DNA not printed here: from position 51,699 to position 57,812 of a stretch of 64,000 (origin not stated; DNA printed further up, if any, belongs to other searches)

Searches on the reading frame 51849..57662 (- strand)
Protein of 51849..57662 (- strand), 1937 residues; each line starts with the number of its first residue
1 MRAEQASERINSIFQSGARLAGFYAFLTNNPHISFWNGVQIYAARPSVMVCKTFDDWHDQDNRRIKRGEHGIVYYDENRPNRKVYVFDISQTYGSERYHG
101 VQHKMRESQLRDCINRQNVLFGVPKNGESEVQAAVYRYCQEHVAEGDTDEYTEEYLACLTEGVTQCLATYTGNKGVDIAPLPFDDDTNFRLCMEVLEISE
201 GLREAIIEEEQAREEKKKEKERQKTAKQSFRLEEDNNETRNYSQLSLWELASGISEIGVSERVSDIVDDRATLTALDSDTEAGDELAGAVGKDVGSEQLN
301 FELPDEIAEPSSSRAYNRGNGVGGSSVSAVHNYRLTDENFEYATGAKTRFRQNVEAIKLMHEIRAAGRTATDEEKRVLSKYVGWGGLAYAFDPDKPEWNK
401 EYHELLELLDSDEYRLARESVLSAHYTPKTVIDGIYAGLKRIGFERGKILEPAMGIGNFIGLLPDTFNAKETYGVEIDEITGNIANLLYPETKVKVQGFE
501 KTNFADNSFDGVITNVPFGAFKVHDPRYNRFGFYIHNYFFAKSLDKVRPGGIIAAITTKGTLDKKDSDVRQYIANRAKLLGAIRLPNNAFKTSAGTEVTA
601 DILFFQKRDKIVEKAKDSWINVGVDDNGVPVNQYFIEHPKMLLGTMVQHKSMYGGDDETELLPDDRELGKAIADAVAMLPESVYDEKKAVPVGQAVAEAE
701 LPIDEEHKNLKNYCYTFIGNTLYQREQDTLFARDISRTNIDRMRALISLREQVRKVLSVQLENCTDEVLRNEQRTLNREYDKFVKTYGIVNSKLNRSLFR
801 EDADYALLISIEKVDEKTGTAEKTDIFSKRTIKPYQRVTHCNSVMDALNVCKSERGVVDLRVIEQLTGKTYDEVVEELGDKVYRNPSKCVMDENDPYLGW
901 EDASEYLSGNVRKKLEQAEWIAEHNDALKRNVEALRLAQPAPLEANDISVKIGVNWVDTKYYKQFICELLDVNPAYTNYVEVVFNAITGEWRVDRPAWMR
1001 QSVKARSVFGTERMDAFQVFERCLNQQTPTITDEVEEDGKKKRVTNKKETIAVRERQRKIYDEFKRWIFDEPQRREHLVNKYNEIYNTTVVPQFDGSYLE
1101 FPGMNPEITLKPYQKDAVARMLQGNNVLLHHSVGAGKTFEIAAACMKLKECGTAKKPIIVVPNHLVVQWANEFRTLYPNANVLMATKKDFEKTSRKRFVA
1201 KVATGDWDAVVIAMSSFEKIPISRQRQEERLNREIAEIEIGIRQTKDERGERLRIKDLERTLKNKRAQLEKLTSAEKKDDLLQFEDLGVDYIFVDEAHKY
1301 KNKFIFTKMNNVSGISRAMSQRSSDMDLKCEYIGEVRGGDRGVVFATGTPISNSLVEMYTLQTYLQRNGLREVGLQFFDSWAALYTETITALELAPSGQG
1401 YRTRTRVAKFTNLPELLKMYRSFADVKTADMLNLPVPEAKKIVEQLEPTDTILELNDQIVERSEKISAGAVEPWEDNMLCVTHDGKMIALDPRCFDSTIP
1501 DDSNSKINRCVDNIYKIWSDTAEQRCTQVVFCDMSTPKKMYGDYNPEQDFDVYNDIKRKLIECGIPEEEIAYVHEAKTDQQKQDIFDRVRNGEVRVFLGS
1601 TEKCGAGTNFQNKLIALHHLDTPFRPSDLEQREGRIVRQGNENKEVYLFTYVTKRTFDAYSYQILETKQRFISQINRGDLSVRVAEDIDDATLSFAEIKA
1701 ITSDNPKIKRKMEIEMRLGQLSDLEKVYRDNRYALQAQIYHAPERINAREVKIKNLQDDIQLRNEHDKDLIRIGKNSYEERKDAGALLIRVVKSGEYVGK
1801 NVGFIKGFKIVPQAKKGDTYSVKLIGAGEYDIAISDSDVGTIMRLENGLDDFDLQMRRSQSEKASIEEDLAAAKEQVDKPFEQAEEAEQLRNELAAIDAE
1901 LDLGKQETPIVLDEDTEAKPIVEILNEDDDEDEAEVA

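Call 11: search_protein_families(library=pfam, proteins=[window:51849-57662:-], max_evalue=0.01)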
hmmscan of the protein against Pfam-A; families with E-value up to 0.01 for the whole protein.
window:51849-57662:- (1937 aa): 7 families
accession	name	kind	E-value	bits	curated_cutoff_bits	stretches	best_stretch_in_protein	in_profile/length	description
PF00176.29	SNF2-rel_dom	-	3.4e-12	46.5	24.9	1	1113-1303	1-140/290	SNF2-related domain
PF04851.21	ResIII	-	1.2e-11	45.2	22.5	1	1108-1307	2-141/164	Type III restriction enzyme, res subunit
PF00271.37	Helicase_C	-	5.6e-08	33.5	23.5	1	1564-1640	38-110/110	Helicase conserved C-terminal domain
PF00270.35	DEAD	-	7.9e-07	29.4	26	1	1112-1219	2-107/167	DEAD/DEAH box helicase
PF07669.17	Eco57I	-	0.0015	19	25.3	1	497-585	63-165/171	Eco57I restriction-modification methylase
PF13649.12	Methyltransf_25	-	0.0021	19.2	27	0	449-525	1-81/97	Methyltransferase domain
PF08241.18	Methyltransf_11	-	0.0021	19.1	21.2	1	450-516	1-68/95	Methyltransferase domain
